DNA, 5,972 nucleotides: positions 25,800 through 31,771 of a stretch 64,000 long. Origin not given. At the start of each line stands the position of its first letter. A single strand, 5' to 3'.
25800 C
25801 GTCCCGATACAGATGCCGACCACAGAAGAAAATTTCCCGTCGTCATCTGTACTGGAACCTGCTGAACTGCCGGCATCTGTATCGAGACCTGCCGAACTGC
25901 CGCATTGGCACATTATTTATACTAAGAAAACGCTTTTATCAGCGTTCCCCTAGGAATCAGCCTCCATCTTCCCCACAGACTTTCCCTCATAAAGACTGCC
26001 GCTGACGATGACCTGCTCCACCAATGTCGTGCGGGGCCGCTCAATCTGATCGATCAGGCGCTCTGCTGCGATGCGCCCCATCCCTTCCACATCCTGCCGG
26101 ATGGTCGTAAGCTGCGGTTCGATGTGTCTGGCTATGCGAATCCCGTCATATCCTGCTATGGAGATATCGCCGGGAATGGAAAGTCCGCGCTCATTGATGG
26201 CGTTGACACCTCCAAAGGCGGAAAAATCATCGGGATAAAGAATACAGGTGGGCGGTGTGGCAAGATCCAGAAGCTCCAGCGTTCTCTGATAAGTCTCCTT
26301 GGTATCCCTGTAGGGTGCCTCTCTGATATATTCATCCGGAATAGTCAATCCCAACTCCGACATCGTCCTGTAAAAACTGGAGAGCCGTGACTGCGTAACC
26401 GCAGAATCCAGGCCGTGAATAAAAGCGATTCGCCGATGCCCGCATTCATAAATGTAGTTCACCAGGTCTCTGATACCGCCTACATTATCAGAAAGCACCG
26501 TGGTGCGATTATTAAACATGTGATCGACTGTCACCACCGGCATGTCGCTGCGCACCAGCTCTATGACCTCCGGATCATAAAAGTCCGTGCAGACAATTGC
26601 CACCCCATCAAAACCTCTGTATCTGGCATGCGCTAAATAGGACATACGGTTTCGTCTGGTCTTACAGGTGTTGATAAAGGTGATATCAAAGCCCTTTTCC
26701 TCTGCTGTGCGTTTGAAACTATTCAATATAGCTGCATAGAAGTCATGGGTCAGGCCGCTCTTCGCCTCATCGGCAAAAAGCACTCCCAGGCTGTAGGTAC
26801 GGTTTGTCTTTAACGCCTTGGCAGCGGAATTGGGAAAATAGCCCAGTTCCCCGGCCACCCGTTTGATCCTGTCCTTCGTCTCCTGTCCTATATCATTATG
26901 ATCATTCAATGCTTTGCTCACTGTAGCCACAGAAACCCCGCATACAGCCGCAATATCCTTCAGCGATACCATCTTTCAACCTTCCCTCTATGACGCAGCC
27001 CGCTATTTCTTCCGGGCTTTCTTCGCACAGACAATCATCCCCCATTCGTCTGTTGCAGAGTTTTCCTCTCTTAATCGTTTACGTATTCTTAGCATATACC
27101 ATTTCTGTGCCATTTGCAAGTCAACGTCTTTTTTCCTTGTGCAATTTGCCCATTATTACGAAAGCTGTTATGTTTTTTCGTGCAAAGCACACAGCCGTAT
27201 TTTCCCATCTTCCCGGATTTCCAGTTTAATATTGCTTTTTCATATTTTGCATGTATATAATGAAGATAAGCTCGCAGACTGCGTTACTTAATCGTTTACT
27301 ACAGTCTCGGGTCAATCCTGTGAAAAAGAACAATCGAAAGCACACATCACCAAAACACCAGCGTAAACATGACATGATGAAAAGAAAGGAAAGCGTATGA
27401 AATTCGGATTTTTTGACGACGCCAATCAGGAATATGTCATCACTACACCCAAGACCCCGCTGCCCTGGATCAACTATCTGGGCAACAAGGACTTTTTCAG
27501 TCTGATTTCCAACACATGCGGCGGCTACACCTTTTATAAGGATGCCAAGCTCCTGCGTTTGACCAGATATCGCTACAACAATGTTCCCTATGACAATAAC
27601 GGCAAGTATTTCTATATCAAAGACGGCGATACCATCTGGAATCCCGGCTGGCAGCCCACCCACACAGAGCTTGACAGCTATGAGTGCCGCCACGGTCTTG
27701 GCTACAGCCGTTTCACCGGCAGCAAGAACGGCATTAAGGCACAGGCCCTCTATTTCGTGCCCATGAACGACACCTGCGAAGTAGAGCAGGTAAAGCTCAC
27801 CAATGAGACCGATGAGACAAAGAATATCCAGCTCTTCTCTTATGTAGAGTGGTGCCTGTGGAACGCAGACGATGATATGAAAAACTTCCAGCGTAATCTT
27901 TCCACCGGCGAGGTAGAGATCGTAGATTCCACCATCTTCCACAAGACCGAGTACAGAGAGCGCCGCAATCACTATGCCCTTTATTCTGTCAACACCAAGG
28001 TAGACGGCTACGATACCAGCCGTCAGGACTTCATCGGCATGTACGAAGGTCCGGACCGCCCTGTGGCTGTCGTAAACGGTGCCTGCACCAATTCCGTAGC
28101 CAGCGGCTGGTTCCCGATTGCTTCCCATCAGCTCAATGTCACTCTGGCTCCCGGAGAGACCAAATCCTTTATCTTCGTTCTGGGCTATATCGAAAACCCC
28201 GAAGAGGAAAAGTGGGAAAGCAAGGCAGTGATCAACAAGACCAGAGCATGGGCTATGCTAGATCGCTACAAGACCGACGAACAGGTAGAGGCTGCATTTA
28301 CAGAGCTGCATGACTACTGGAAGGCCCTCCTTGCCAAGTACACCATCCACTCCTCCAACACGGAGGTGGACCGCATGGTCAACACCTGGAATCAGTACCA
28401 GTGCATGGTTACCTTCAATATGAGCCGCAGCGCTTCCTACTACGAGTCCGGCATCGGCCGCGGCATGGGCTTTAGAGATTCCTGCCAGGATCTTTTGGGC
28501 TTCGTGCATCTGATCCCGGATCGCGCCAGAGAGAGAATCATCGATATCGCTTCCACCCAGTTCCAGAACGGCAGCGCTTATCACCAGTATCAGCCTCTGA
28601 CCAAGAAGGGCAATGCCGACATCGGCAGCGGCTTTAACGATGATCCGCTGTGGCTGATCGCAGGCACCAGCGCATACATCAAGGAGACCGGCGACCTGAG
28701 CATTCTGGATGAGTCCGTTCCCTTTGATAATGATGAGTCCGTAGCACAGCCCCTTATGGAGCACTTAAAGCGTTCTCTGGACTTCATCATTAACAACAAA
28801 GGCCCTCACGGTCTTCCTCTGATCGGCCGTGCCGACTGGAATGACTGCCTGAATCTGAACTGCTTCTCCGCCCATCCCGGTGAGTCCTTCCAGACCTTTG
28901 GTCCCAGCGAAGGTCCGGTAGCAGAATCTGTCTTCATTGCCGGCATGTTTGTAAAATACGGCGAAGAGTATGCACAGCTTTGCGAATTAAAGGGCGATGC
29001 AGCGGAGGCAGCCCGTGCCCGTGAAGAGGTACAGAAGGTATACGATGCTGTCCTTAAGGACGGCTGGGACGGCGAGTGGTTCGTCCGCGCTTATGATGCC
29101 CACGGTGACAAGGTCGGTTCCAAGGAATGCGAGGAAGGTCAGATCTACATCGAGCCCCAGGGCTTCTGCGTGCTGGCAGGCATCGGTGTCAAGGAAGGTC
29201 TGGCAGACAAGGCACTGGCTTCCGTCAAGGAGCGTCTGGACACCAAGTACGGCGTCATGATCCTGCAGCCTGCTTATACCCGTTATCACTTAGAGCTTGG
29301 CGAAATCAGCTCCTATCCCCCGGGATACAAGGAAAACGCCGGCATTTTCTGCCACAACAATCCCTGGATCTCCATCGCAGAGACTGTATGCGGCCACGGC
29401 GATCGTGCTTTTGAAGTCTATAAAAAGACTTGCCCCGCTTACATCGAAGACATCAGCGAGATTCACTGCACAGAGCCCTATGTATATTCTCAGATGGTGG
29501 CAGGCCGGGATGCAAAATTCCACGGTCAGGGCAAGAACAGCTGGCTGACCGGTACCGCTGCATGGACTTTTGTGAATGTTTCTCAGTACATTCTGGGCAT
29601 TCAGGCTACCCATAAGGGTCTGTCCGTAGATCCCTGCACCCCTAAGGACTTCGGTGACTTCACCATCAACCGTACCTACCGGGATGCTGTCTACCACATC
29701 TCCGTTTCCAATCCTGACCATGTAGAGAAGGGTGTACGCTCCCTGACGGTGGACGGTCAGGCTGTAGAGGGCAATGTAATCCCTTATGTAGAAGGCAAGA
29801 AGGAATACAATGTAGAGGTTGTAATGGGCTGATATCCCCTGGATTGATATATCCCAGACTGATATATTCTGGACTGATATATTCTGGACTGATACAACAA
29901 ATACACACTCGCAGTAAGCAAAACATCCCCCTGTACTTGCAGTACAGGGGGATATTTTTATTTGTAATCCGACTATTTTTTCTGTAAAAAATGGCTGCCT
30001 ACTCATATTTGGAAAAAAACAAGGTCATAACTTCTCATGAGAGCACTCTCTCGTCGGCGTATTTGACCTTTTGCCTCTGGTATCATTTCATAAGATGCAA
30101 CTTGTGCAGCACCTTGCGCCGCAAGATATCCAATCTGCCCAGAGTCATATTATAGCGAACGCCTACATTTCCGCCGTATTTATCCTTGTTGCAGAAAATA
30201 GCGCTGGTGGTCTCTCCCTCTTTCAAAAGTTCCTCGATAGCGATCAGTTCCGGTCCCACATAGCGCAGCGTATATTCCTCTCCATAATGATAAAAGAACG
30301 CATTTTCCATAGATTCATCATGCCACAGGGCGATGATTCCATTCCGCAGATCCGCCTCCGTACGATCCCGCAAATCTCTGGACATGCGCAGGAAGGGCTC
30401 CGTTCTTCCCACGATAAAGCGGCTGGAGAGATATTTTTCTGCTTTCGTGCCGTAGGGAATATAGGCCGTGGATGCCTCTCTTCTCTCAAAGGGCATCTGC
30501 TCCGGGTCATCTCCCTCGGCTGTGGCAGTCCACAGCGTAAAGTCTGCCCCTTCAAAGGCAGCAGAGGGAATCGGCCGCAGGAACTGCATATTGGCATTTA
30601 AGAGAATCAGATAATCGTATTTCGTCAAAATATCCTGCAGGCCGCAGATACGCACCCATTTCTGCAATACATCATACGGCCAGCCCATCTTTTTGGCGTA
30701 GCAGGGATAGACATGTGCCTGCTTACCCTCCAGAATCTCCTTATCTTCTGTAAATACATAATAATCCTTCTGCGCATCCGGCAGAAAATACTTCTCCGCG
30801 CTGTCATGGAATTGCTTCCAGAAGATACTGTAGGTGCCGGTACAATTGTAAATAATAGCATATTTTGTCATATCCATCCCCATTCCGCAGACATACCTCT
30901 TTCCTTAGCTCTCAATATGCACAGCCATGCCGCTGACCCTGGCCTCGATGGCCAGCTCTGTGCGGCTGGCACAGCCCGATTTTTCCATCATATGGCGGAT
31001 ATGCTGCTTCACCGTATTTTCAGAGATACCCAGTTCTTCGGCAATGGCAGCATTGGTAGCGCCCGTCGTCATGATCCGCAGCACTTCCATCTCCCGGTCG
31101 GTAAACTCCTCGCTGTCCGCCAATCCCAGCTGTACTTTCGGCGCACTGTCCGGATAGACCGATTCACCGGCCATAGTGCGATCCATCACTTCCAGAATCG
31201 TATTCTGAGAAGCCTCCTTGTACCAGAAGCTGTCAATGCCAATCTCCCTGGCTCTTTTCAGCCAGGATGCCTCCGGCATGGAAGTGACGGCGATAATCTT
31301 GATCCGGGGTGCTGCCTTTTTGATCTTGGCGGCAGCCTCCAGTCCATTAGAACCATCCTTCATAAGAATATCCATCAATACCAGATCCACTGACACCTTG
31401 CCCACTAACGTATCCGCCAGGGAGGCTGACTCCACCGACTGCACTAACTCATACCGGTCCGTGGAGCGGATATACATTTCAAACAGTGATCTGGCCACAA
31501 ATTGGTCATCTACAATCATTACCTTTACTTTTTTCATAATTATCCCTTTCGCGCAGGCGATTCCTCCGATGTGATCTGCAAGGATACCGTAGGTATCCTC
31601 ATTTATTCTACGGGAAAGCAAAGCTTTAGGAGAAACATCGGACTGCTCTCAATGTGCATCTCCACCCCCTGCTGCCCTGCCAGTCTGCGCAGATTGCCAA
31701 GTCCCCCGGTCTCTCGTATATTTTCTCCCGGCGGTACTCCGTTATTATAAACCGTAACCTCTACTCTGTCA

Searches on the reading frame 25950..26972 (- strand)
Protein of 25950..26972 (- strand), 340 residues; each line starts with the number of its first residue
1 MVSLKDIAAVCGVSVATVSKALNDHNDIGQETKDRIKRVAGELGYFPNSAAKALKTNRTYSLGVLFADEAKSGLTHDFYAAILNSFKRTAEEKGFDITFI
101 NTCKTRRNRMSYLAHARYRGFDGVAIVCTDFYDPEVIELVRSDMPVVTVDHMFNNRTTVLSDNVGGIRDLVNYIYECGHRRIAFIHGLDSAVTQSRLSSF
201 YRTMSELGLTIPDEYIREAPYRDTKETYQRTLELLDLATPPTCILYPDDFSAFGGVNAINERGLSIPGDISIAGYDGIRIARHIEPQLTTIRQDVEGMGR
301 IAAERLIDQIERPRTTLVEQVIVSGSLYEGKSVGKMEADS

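Call 53: search_protein_families(library=pfam, proteins=[window:25950-26972:-], max_evalue=0.00001)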
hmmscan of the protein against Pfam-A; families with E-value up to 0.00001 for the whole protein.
window:25950-26972:- (340 aa): 4 families
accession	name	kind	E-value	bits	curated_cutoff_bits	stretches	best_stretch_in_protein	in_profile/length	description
PF13377.12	Peripla_BP_3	-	3.8e-29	102.3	26.5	1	171-333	1-167/167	Periplasmic binding protein-like domain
PF00532.27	Peripla_BP_1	-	3.2e-18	66.6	22.2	1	62-316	4-271/281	Periplasmic binding proteins and sugar binding domain of LacI family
PF00356.27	LacI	-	1.9e-14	53.6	27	1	3-48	1-46/46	Bacterial regulatory proteins, lacI family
PF13407.12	Peripla_BP_4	-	2.1e-07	31.2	35.1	1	75-307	9-251/258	Periplasmic binding protein domain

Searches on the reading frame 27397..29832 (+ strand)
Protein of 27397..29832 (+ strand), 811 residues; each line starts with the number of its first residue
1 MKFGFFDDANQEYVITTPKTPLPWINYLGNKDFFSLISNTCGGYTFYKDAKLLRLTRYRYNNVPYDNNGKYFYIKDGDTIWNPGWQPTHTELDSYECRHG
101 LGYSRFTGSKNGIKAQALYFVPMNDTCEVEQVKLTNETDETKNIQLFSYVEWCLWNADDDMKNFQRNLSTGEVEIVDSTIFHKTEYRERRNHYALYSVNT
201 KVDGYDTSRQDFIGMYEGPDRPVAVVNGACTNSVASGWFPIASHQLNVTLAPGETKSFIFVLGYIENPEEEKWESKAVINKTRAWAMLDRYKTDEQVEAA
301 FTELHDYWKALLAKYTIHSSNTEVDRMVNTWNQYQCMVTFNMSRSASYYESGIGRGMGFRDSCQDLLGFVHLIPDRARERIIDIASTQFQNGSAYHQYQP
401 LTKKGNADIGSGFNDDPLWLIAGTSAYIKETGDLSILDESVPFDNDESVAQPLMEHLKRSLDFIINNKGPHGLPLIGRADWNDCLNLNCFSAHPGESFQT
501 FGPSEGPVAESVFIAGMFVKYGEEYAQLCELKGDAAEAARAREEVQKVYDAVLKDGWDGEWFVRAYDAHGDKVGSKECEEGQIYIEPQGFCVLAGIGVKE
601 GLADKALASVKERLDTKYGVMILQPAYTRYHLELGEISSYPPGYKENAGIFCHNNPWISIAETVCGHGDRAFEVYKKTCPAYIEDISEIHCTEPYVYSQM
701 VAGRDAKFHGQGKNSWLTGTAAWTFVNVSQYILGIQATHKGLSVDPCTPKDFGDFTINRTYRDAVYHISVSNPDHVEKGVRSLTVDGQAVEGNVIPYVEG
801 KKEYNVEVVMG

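Call 53: search_protein_families(library=pfam, proteins=[window:27397-29832:+], max_evalue=0.00001)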
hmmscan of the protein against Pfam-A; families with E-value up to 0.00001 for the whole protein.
window:27397-29832:+ (811 aa): 2 families
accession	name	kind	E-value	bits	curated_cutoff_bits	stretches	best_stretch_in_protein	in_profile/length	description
PF17167.11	Glyco_hydro_94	-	3.5e-168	560.1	27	1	307-734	1-420/420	Glycosyl hydrolase 94 superfamily, catalytic domain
PF06165.18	GH94_b-supersand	-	9.1e-92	307.5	23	1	21-263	1-251/251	Glycosyl hydrolase 94, supersandwich domain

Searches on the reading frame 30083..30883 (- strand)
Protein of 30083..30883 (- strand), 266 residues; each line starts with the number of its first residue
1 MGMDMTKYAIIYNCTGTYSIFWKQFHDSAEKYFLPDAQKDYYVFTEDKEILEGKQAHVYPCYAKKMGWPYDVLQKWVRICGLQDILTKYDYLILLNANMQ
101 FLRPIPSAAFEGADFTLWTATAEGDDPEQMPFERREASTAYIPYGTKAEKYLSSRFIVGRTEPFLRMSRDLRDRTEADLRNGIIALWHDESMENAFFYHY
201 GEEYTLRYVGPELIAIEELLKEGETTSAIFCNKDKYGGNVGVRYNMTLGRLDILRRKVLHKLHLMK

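Call 62: search_protein_families(library=pfam, proteins=[window:30083-30883:-], max_evalue=0.00001)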
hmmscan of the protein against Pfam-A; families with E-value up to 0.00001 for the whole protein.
window:30083-30883:- (266 aa): 1 family
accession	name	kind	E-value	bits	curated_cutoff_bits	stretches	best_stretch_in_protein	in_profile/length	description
PF03414.19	Glyco_transf_6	-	9.7e-17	61.2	25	1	15-198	84-272/313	Glycosyltransferase family 6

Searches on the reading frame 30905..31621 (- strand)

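Call 62: search_protein_families(library=pfam, proteins=[window:30905-31621:-], max_evalue=0.00001)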
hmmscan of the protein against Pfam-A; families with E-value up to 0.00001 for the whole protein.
window:30905-31621:- (238 aa): 4 families
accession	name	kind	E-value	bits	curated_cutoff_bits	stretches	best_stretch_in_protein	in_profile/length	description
PF00196.25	GerE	-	8.1e-19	67.4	23.5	1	173-226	3-56/57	Bacterial regulatory proteins, luxR family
PF00072.30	Response_reg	-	8.3e-16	58.6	30.2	1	34-145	1-109/111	Response regulator receiver domain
PF13412.12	HTH_24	-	5.7e-06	26.2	21.9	0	187-214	17-44/48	Winged helix-turn-helix DNA-binding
PF04967.18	HTH_10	-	5.8e-06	26.5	23.1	0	188-214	24-50/53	HTH DNA binding domain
